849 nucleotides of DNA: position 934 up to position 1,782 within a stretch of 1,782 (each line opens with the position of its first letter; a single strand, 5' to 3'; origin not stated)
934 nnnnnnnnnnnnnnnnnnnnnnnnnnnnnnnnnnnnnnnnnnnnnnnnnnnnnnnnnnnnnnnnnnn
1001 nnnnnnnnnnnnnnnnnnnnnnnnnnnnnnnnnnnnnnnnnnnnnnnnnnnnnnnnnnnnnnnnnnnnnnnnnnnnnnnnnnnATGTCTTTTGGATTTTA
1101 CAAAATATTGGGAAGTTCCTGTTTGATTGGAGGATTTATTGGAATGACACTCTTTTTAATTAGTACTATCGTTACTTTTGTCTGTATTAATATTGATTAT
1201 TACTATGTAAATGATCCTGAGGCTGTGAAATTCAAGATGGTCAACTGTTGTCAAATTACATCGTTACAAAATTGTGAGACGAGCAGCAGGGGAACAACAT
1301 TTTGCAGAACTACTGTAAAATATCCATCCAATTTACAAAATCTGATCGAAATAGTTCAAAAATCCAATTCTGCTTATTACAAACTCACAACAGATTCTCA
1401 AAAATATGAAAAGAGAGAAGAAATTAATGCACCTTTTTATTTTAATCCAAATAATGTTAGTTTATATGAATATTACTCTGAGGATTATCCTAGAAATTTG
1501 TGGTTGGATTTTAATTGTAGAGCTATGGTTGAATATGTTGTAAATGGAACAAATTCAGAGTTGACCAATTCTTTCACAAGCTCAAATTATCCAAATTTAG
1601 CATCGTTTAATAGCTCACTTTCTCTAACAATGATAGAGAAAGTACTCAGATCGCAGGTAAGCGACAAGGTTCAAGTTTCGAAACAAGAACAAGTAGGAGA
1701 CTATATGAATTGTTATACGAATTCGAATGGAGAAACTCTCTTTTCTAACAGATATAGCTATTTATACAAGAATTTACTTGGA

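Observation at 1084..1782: Long open-ended ORF missing from the supplied ORF track is the strongest coding signal in the window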

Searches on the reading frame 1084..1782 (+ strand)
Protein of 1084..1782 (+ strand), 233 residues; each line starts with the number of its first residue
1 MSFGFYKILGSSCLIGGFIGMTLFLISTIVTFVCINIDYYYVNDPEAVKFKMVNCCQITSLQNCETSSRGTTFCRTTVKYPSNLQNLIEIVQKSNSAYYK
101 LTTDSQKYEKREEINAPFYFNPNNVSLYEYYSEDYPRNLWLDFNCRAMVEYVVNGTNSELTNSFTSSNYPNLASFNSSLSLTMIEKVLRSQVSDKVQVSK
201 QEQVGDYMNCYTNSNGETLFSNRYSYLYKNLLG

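Call 6: search_protein_families(library=pfam, proteins=[window:1084-1782:+], max_evalue=1)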
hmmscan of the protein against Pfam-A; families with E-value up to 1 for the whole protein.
window:1084-1782:+ (233 aa): 2 families
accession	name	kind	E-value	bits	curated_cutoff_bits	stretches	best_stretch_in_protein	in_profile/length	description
PF09232.15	Caenor_Her-1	-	0.021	15.4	20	1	32-85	35-88/132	Caenorhabditis elegans Her-1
PF14487.12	DarT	-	0.15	12.2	22.5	0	116-148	60-97/201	ssDNA thymidine ADP-ribosyltransferase, DarT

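Call 7: find_homologous_proteins(query=window:1084-1782:+, max_evalue=0.01)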
Query window:1084-1782:+ (233 aa): 1 proteins with E <= 0.01 among 68 candidates.
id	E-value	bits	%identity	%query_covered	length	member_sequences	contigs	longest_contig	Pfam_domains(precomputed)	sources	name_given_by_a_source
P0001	6.7e-148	508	98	100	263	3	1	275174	-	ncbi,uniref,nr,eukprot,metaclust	ncbi:predicted protein [Naegleria gruberi]|uniref:Predicted protein n=1 Tax=Naegleria gruberi TaxID=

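Call 12: find_encoding_contigs(protein=P0001, flank=10000, max_places=6)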
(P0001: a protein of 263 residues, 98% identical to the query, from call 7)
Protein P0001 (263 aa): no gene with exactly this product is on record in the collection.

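Call 15: list_cluster_members(proteins=[P0001])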
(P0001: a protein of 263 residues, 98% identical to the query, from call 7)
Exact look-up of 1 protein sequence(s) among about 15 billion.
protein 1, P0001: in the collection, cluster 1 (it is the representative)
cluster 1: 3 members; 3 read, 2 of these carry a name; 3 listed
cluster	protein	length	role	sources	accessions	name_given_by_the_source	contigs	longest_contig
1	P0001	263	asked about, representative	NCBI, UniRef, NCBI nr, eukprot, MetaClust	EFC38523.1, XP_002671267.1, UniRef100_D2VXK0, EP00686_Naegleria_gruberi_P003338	predicted protein [Naegleria gruberi] | Predicted protein n=1 Tax=Naegleria gruberi TaxID=5762 RepID=D2VXK0_NAEGR | uncharacterized protein NAEGRDRAFT_73776 [Naegleria gruberi]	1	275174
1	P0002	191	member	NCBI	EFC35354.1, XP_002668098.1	predicted protein, partial [Naegleria gruberi]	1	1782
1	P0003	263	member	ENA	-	-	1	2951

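Call 19: find_encoding_contigs(protein=P0003, flank=10000)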
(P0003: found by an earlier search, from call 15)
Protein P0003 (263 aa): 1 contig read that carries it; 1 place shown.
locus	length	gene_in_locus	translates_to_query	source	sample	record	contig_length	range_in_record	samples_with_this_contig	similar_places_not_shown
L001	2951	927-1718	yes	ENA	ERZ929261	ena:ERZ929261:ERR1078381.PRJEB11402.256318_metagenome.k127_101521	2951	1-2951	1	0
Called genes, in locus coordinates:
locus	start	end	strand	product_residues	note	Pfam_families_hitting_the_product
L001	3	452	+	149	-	?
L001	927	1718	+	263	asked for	-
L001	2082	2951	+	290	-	?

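Call 20: find_encoding_contigs(protein=P0002, flank=10000)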
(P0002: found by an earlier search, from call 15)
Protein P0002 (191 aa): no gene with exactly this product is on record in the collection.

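Call 24: predict_structure(protein=P0001)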
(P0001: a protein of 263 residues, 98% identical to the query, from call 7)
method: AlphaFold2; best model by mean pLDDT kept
length: 263 residues; sequences in the alignment: 1
mean_pLDDT: 43.4   pTM: 0.28
mean pLDDT of the five models: 43.4, 42.7, 40.0, 40.0, 38.2
residues with pLDDT >= 90: 0; 70-90: 37; 50-70: 30; < 50: 196
segments of 3 or more residues with pLDDT < 50: 36-80, 82-230
pLDDT, mean of each block of 10 residues (from residue 1): 63 74 73 47 32 39 41 41 42 31 30 28 29 29 37 35 33 31 32 31 30 37 42 65 77 75 57
secondary structure, 60 per line:
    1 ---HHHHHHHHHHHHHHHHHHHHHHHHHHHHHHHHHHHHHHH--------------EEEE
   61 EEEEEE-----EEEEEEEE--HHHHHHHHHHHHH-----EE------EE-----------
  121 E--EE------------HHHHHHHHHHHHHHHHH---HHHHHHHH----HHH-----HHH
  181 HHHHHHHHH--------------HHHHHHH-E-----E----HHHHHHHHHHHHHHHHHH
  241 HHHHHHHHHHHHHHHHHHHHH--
elements in order: H4-42 E57-66 E72-79 H82-94 H138-154 H158-165 H178-189 H204-210 H223-261

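Call 25: search_protein_representatives(protein=P0001)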
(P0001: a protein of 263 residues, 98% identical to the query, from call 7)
Query: 263 residues. Proteins with E-value up to 0.001 (for the whole library): 4; up to 1e-10: 2; up to 1e-30: 1. The best 4 are listed.
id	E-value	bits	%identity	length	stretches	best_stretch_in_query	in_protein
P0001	1.6e-171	585.1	100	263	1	1-263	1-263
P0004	4.1e-11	59.6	48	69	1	71-139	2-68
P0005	9.0e-06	42.1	20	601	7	159-241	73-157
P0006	6.6e-05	39.3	42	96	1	204-260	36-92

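Call 30: find_encoding_contigs(protein=P0004, flank=5000)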
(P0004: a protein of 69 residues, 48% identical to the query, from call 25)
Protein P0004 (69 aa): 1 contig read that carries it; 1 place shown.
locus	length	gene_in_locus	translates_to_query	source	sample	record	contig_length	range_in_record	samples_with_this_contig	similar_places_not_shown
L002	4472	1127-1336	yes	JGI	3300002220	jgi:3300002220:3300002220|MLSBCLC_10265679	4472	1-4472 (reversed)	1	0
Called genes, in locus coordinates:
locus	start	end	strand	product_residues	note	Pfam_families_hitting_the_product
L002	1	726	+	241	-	?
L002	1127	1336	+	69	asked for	-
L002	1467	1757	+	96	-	-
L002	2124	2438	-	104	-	-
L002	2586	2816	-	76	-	-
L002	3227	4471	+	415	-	?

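Call 31: find_encoding_contigs(protein=P0006, flank=5000)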
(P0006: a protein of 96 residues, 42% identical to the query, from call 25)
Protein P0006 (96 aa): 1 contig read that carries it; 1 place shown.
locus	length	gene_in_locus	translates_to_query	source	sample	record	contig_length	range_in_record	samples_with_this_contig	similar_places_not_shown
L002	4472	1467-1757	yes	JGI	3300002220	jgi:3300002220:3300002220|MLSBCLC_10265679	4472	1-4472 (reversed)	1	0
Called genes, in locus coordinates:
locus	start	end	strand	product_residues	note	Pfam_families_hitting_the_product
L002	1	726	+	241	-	?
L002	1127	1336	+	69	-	-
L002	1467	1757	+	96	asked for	-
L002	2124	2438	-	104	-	-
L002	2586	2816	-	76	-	-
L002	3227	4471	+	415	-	?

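Call 37: find_homologous_proteins(query=A2, max_evalue=1)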
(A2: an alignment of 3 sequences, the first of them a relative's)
Query A2 (3 sequences) (263 aa, profile of the alignment): 1 proteins with E <= 1 among 1806 candidates.
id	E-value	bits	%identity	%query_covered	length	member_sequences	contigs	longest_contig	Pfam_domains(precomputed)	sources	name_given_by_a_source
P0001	7.0e-156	536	100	100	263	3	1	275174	-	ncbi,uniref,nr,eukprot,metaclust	ncbi:predicted protein [Naegleria gruberi]|uniref:Predicted protein n=1 Tax=Naegleria gruberi TaxID=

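Call 38: search_solved_structures(query=A2, max_evalue=10)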
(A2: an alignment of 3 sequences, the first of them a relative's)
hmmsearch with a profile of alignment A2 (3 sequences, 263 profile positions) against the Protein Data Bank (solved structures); distinct sequences matched with E-value up to 10: 0.

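Call 41: find_homologous_proteins(query=L001:12-449:+, max_evalue=0.001)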
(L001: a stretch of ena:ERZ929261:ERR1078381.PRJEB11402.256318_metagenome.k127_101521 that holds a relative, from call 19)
Query L001:12-449:+: 851 candidates shared short words with the query, none scored E <= 0.001.

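Call 49: search_protein_families(library=pfam, proteins=[L001:2082-2951:+, L002:1-726:+, L002:3227-4471:+, L001:12-449:+], max_evalue=0.01)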
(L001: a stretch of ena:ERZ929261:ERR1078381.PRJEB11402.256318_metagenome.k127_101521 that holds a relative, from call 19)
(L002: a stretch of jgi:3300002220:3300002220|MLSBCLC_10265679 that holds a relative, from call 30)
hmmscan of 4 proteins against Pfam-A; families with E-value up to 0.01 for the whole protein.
L001:2082-2951:+ (290 aa): 0 families

L002:1-726:+ (241 aa): 1 family
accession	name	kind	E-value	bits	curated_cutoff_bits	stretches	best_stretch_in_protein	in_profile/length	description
PF08530.16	PepX_C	-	1.5e-35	123.5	22.5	1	7-195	21-197/217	X-Pro dipeptidyl-peptidase C-terminal non-catalytic domain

L002:3227-4471:+ (415 aa): 1 family
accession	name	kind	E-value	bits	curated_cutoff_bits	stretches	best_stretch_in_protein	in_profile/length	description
PF00615.24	RGS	-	4.2e-11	43.7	23.9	1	52-197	3-115/117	Regulator of G protein signaling domain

L001:12-449:+ (146 aa): 0 families

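Call 50: predict_structure(alignment_id=A3)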
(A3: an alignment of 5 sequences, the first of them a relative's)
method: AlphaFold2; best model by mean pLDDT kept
length: 263 residues; sequences in the alignment: 5
mean_pLDDT: 46.8   pTM: 0.34
mean pLDDT of the five models: 46.8, 43.1, 41.0, 39.6, 36.8
residues with pLDDT >= 90: 0; 70-90: 12; 50-70: 77; < 50: 174
segments of 3 or more residues with pLDDT < 50: 1-10, 33-53, 68-71, 81-87, 89-100, 115-117, 122-143, 145-207, 209-235
pLDDT, mean of each block of 10 residues (from residue 1): 44 57 62 41 34 50 55 54 48 46 61 50 40 35 46 37 34 37 39 32 43 39 38 52 70 69 53
secondary structure, 60 per line:
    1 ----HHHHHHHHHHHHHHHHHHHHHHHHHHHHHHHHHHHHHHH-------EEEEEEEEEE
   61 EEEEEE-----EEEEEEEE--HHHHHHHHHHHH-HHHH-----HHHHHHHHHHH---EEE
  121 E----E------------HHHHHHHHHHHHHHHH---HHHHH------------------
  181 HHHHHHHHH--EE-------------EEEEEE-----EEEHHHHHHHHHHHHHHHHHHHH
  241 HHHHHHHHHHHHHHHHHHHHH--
elements in order: H5-43 E51-66 E72-79 H82-93 H95-98 H104-114 E118-121 H139-154 H158-162 H181-189 E207-212 E218-220 H221-261

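Call 53: find_related_loci(query=A2, collection=metagenome_contigs, flank=3000)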
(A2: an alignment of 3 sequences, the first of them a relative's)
Query A2 (263 aa) in metagenome_contigs; peptide patterns used: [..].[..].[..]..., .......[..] (x = any residue, [..] = any of these).
147 stretches matched a pattern, but none encodes a relative of the query by tblastn (E <= 1e-3).

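Call 54: find_related_loci(query=A2, collection=viral_contigs, flank=3000)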
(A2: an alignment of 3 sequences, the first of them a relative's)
Query A2 (263 aa) in viral_contigs; peptide patterns used: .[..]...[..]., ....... (x = any residue, [..] = any of these).
137 stretches matched a pattern, but none encodes a relative of the query by tblastn (E <= 1e-3).

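Call 59: search_protein_families(library=pfam, proteins=[P0001], max_evalue=10)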
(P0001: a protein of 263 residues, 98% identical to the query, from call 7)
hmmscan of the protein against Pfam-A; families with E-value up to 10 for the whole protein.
P0001 (263 aa): 2 families
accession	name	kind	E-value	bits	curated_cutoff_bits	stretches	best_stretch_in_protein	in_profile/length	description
PF10873.13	CYYR1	-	0.028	15.3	31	1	214-261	33-81/149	Cysteine and tyrosine-rich protein 1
PF14487.12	DarT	-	0.29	11.3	22.5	1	116-146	60-95/201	ssDNA thymidine ADP-ribosyltransferase, DarT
